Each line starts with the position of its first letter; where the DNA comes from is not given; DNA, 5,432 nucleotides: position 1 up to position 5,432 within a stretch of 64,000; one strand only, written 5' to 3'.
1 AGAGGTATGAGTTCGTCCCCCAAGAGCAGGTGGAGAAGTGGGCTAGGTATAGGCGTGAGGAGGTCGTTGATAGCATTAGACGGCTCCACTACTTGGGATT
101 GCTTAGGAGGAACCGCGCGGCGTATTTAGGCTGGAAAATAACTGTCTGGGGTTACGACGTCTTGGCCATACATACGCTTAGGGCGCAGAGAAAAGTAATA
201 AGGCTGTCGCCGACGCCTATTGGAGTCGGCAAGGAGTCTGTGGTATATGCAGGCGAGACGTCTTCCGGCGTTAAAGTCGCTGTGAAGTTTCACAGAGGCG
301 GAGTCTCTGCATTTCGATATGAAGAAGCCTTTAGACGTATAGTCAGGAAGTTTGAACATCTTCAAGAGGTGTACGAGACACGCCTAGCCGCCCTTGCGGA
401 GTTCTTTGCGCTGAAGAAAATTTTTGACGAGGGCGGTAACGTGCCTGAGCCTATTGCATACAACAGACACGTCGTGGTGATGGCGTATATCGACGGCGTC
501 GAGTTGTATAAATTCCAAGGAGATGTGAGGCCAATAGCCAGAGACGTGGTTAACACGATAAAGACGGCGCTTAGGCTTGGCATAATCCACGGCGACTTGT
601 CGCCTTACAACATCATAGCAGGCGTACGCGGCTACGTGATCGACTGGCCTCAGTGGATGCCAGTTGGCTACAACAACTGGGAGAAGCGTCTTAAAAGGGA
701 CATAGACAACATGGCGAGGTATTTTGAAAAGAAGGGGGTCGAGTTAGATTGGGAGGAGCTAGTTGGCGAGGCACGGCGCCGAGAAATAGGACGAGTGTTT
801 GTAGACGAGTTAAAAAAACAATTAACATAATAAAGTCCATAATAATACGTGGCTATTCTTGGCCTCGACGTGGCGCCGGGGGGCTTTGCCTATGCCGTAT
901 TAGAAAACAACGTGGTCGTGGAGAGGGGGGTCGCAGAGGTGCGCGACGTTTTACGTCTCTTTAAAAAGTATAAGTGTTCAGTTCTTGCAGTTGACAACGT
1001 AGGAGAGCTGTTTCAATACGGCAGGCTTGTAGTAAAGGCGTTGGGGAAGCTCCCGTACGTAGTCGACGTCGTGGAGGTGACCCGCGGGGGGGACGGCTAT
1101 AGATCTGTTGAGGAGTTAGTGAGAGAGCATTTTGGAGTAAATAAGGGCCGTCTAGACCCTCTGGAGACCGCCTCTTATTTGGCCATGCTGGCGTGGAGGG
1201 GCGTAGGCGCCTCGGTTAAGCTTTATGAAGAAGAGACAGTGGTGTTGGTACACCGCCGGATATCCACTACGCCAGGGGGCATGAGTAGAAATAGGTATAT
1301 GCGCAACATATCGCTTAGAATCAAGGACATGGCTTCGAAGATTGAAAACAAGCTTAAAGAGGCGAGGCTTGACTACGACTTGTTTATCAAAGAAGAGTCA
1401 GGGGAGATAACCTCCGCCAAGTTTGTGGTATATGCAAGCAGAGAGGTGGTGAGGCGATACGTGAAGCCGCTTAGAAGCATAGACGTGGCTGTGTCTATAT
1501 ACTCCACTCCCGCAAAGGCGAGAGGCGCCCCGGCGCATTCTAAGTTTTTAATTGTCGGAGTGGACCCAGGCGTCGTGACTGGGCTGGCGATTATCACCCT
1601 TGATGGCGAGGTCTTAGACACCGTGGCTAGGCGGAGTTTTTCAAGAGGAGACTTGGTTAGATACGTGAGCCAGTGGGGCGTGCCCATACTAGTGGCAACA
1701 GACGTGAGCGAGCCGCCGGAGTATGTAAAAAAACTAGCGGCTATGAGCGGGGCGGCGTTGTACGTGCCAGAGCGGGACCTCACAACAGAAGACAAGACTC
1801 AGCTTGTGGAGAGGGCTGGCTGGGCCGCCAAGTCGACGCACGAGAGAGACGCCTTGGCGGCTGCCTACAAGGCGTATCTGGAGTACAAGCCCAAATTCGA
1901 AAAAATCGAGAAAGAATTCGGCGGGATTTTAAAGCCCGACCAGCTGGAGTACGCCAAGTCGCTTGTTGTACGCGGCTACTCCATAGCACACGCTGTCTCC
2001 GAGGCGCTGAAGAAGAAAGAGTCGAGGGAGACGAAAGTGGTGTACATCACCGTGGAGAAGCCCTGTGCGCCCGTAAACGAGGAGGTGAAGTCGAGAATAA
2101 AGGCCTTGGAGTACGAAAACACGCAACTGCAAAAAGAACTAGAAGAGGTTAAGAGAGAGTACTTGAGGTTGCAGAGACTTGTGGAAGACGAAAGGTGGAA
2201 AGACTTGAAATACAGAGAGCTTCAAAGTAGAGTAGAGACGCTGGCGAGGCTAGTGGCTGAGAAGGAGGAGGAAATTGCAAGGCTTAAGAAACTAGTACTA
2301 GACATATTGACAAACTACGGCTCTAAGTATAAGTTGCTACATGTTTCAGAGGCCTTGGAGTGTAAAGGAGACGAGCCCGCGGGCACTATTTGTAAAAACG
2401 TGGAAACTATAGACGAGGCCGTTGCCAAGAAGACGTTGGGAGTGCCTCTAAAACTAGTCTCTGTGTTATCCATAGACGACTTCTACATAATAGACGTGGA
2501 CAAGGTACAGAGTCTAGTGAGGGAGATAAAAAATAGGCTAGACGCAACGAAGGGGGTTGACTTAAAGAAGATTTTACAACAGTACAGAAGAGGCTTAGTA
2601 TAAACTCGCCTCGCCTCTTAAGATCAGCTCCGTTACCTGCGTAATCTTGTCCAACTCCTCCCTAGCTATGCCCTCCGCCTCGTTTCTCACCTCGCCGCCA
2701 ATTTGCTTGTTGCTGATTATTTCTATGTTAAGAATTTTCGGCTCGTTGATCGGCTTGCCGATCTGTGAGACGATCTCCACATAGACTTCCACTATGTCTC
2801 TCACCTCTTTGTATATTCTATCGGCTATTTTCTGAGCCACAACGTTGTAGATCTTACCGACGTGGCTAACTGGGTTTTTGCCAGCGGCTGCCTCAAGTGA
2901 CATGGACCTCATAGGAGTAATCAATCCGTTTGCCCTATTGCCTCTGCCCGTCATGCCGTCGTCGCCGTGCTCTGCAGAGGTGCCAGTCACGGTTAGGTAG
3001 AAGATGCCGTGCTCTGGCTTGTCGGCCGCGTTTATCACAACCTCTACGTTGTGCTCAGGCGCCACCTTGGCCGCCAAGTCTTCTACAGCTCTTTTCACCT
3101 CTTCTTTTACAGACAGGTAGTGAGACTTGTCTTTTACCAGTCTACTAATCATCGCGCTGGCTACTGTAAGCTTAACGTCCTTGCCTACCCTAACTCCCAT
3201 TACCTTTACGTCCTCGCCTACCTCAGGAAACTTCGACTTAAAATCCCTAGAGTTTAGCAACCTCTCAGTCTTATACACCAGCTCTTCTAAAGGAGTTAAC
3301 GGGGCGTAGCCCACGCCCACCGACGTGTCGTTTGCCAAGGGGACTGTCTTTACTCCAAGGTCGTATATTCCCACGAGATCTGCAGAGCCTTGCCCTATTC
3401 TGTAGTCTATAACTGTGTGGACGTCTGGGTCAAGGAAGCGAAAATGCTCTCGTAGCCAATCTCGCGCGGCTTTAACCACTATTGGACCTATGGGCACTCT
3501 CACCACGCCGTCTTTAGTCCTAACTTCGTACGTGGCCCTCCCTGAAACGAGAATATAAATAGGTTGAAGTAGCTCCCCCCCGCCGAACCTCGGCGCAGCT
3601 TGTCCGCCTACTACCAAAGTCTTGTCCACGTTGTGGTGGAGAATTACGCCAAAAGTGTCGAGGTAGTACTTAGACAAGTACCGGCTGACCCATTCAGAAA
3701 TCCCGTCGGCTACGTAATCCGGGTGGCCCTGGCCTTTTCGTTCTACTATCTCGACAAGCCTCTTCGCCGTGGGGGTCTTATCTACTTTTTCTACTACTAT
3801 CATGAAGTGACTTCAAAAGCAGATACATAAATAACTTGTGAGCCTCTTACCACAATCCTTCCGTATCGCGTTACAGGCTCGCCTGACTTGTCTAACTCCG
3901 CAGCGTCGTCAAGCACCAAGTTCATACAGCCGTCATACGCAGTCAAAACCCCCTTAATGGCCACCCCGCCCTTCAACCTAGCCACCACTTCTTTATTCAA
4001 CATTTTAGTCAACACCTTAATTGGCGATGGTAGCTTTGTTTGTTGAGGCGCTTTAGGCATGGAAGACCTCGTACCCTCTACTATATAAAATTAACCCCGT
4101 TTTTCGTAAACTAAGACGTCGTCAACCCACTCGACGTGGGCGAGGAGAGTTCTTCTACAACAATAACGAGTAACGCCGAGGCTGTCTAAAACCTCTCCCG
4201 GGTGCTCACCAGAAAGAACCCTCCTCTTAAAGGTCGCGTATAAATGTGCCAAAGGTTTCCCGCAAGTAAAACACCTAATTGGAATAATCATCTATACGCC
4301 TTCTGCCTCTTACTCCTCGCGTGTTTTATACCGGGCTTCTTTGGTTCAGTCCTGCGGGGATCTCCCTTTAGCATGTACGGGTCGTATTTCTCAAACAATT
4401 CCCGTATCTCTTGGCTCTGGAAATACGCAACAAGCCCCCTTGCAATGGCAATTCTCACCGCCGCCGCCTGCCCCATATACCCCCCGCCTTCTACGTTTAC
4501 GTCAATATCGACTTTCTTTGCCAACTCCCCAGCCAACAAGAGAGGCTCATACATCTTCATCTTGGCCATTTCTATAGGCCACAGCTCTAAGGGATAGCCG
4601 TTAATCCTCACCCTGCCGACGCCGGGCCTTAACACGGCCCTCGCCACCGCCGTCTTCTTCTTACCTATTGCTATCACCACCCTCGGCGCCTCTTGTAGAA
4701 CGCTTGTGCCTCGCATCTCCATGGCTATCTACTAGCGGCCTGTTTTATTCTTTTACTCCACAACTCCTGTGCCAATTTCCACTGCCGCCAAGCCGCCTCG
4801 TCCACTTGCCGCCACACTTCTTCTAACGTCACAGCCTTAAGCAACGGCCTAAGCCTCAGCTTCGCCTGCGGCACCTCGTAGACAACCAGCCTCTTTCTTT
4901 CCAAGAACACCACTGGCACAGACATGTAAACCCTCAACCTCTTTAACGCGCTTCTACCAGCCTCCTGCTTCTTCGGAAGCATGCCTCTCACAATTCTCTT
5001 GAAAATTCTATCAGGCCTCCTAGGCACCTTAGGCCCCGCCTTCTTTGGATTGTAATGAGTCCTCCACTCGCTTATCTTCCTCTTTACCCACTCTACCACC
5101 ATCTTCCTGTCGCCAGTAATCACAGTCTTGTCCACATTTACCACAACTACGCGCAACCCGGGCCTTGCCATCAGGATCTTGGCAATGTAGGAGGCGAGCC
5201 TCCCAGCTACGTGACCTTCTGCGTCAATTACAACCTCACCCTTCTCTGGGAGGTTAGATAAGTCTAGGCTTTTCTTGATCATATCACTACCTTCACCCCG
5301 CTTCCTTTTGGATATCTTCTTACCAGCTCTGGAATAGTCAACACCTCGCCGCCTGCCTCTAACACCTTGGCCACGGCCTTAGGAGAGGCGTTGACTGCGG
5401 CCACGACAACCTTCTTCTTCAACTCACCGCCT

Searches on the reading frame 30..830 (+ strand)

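Call 66: search_protein_families(library=pfam, proteins=[window:30-830:+], max_evalue=0.00001)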
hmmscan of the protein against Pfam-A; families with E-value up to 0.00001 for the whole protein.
window:30-830:+ (266 aa): 2 families
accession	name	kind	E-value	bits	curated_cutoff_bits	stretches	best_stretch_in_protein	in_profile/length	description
PF01163.29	RIO1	-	1.4e-37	129.6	22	1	72-240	2-183/187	RIO domain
PF09202.17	Rio2_N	-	2.5e-11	44.2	27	1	2-52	31-81/82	Rio2, N-terminal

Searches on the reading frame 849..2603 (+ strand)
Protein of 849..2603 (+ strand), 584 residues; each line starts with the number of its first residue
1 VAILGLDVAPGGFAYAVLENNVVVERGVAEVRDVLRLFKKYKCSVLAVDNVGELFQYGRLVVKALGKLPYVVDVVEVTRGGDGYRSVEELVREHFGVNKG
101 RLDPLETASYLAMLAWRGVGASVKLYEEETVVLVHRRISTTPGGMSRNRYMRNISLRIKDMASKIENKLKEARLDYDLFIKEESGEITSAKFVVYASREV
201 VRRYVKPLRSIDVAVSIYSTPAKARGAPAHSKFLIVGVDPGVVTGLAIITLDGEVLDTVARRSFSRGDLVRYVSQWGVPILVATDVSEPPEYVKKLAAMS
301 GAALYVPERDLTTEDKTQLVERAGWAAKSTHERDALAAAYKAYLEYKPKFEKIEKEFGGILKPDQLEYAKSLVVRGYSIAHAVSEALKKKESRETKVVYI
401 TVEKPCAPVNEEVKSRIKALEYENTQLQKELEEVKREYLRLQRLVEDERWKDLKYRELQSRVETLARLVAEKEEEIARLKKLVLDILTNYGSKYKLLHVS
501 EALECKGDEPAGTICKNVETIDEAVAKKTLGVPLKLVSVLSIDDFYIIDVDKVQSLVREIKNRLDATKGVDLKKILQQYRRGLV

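Call 66: search_protein_families(library=pfam, proteins=[window:849-2603:+], max_evalue=0.00001)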
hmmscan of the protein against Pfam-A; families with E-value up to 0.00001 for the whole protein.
window:849-2603:+ (584 aa): 1 family
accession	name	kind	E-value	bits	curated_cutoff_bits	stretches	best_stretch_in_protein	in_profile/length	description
PF04312.18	DUF460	-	8e-40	136.1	28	1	209-339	3-135/135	Protein of unknown function (DUF460)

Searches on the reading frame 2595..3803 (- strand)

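Call 66: search_protein_families(library=pfam, proteins=[window:2595-3803:-], max_evalue=0.00001)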
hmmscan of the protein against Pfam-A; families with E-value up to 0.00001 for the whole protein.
window:2595-3803:- (402 aa): 1 family
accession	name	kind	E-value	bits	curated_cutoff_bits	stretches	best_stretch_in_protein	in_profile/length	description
PF01941.24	AdoMet_Synthase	-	1.1e-174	581.3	27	1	2-398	3-395/395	S-adenosylmethionine synthetase (AdoMet synthetase)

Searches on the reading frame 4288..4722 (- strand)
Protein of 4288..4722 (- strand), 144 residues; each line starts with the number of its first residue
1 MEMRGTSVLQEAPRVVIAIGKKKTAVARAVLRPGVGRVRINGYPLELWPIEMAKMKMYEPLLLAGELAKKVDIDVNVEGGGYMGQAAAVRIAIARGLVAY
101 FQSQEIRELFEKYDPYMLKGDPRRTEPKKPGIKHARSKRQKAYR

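Call 66: search_protein_families(library=pfam, proteins=[window:4288-4722:-], max_evalue=0.00001)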
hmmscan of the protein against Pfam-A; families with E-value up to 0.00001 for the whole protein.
window:4288-4722:- (144 aa): 1 family
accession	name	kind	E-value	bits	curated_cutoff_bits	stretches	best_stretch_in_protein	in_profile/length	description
PF00380.25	Ribosomal_S9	-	7.1e-38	130.2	22.5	1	20-144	1-121/121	Ribosomal protein S9/S16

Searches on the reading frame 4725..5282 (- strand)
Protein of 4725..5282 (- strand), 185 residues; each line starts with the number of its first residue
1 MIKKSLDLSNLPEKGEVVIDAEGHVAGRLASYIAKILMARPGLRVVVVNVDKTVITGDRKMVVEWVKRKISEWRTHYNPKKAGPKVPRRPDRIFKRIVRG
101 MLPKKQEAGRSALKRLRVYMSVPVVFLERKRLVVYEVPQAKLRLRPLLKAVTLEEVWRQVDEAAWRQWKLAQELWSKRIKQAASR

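Call 66: search_protein_families(library=pfam, proteins=[window:4725-5282:-], max_evalue=0.00001)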
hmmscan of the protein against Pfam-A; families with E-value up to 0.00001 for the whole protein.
window:4725-5282:- (185 aa): 1 family
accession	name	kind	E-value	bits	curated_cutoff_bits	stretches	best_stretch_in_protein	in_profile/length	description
PF00572.24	Ribosomal_L13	-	1.3e-20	74.1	23.8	1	17-121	4-115/119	Ribosomal protein L13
